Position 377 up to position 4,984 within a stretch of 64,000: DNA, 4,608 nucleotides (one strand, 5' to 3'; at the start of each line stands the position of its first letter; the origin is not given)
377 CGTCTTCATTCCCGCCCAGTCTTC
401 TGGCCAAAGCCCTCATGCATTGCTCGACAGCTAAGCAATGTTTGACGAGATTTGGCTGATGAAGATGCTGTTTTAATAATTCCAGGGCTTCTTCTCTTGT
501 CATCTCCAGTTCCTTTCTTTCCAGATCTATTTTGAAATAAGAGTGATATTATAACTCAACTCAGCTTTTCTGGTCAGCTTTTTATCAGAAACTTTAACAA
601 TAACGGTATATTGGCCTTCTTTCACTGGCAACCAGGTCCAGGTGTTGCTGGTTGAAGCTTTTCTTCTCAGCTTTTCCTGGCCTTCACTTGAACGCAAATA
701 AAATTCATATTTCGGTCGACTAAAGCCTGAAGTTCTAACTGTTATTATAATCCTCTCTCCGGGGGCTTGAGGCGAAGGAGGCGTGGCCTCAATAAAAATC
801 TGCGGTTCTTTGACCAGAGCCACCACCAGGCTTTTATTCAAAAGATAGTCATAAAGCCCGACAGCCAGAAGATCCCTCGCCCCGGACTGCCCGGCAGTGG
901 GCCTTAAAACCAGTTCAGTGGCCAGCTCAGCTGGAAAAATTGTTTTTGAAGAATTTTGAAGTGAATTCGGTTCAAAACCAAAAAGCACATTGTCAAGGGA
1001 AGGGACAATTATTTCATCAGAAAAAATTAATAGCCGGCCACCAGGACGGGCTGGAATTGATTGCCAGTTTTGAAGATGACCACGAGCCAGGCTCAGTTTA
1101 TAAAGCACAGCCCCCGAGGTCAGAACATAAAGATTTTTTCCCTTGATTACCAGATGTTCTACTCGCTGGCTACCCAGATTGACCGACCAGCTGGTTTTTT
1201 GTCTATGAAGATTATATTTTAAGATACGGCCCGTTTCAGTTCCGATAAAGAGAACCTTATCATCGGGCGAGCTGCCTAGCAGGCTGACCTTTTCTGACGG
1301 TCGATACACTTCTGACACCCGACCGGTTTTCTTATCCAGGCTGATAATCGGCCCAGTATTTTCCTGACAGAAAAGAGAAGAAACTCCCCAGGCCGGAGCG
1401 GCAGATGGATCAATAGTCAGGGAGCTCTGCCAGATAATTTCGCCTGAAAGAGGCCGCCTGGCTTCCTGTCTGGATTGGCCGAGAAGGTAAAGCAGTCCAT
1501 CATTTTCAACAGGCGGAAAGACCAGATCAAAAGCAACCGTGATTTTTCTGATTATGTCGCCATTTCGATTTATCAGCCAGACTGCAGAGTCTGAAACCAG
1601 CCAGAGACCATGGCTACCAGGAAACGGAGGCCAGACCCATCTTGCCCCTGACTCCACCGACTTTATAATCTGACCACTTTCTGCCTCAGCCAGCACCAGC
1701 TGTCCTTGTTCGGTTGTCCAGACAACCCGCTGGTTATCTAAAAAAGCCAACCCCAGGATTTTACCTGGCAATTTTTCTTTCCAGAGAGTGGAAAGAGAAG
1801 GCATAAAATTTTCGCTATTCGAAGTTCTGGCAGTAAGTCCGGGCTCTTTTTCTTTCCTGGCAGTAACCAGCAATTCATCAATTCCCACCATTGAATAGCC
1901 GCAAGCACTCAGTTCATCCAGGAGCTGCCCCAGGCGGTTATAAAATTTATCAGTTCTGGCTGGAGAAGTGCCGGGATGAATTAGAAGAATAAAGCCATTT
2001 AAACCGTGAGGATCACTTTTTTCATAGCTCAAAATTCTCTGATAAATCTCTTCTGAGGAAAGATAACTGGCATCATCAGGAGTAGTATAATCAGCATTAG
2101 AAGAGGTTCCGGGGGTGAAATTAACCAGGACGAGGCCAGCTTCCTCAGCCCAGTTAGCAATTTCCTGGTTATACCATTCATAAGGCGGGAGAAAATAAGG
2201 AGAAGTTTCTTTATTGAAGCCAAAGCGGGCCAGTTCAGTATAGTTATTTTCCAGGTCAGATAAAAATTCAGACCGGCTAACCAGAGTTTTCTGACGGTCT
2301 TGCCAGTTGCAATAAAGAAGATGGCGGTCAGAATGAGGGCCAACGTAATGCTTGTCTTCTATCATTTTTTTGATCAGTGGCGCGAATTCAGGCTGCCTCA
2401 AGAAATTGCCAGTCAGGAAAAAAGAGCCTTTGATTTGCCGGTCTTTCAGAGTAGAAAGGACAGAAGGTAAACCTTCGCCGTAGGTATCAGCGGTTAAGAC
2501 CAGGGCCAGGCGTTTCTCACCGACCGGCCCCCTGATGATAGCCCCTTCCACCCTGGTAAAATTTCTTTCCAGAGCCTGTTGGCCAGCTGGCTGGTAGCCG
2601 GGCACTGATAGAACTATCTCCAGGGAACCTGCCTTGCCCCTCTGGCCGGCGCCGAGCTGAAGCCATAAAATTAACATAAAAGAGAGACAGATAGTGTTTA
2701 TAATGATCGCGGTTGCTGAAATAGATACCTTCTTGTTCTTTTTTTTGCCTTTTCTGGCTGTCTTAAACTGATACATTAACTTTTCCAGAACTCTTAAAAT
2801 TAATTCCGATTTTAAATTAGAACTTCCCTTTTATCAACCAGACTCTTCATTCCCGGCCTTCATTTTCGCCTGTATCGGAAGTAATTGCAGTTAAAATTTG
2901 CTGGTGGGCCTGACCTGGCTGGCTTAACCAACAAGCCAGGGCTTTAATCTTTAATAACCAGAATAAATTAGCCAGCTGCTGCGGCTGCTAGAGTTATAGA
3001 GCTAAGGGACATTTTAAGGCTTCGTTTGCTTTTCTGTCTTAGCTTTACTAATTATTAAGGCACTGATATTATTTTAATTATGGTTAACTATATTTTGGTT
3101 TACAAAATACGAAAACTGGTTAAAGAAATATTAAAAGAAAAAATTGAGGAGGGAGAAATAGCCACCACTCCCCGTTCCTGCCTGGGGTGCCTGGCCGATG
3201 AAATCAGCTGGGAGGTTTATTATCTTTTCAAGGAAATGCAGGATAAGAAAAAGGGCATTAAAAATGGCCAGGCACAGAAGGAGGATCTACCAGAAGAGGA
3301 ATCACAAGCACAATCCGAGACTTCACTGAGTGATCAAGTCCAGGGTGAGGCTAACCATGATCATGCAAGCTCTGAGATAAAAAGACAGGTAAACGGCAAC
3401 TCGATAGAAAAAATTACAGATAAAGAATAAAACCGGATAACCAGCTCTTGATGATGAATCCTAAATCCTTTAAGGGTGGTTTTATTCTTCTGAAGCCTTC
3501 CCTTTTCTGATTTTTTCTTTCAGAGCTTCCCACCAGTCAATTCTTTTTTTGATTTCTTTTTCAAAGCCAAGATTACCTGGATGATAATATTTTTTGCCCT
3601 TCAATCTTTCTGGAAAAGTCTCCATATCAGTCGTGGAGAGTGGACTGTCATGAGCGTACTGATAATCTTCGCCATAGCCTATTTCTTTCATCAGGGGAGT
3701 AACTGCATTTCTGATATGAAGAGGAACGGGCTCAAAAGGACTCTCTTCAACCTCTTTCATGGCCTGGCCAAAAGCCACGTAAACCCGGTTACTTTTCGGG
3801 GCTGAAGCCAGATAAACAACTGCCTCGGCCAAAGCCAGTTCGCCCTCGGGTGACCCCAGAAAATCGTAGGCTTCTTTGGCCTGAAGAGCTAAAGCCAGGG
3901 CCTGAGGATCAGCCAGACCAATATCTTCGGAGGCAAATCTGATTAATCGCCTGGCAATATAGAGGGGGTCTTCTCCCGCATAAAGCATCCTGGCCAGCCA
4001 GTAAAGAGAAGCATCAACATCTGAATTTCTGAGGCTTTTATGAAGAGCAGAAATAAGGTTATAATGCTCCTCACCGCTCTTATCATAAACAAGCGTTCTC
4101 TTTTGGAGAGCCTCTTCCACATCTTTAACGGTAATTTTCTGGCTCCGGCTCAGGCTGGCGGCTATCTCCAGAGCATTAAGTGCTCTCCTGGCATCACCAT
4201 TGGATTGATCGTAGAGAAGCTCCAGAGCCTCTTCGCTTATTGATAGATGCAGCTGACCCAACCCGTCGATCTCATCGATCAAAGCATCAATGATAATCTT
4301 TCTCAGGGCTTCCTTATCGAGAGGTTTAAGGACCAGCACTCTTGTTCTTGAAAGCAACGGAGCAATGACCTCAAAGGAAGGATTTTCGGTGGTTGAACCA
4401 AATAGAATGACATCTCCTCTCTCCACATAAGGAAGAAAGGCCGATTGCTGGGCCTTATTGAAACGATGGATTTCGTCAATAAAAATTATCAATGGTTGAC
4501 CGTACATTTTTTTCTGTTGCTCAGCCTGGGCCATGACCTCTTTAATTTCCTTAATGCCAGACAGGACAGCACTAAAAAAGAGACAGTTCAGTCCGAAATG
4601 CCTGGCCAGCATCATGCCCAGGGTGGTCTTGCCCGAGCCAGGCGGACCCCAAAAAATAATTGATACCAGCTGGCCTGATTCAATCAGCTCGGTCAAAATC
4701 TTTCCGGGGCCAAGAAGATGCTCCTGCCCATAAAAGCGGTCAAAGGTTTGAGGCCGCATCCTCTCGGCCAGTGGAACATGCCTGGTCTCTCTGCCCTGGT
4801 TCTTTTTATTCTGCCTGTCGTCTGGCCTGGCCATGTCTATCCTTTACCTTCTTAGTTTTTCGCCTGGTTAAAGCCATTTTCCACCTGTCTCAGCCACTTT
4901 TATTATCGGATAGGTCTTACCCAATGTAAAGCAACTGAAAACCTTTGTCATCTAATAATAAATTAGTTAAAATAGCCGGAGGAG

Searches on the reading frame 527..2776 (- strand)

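Call 87: search_protein_families(library=pfam, proteins=[window:527-2776:-], max_evalue=0.00001)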
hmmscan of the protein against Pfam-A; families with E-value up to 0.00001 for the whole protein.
window:527-2776:- (749 aa): 3 families
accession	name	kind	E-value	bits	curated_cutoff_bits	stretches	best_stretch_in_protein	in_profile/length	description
PF01522.26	Polysacc_deac_1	-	5.3e-11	43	23.1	1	94-216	11-122/124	Polysaccharide deacetylase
PF13360.13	PQQ_2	-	3.3e-10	40.4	27.6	0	442-578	10-150/233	Outer membrane protein assembly factor BamB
PF23185.1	CFAP43_N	-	2.1e-06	27.5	27.1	1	461-564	187-290/300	CFAP43 N-terminal domain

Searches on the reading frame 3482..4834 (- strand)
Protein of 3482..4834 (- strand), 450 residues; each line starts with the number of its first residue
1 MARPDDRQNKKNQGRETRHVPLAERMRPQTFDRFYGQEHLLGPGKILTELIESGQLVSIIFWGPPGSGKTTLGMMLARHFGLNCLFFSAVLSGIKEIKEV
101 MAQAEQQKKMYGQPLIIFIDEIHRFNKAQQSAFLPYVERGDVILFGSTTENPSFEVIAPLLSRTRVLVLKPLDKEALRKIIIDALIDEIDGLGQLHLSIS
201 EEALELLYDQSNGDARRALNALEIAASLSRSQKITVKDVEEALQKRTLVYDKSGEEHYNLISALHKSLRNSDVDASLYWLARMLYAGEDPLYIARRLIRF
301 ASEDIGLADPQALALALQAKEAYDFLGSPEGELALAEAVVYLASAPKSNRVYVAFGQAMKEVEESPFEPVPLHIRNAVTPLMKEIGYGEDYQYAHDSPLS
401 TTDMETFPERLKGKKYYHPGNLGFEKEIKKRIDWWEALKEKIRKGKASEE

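Call 87: search_protein_families(library=pfam, proteins=[window:3482-4834:-], max_evalue=0.00001)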
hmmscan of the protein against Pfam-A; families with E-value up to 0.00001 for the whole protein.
window:3482-4834:- (450 aa): 5 families
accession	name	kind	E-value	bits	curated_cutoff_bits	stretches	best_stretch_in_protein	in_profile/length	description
PF12002.13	MgsA_C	-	2.3e-66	223.3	27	1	270-435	1-166/167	MgsA AAA+ ATPase C terminal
PF16193.11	AAA_assoc_2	-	5.9e-27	94.2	34.3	1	194-269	2-81/81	AAA C-terminal domain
PF00004.35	AAA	-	2.4e-14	54.3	21.2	1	59-167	1-126/131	ATPase family associated with various cellular activities (AAA)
PF05496.18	RuvB_N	-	1.3e-10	41.7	27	1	26-138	1-109/159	Holliday junction DNA helicase RuvB P-loop domain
PF13173.12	AAA_14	-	2.8e-07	31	27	1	59-173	5-124/129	AAA domain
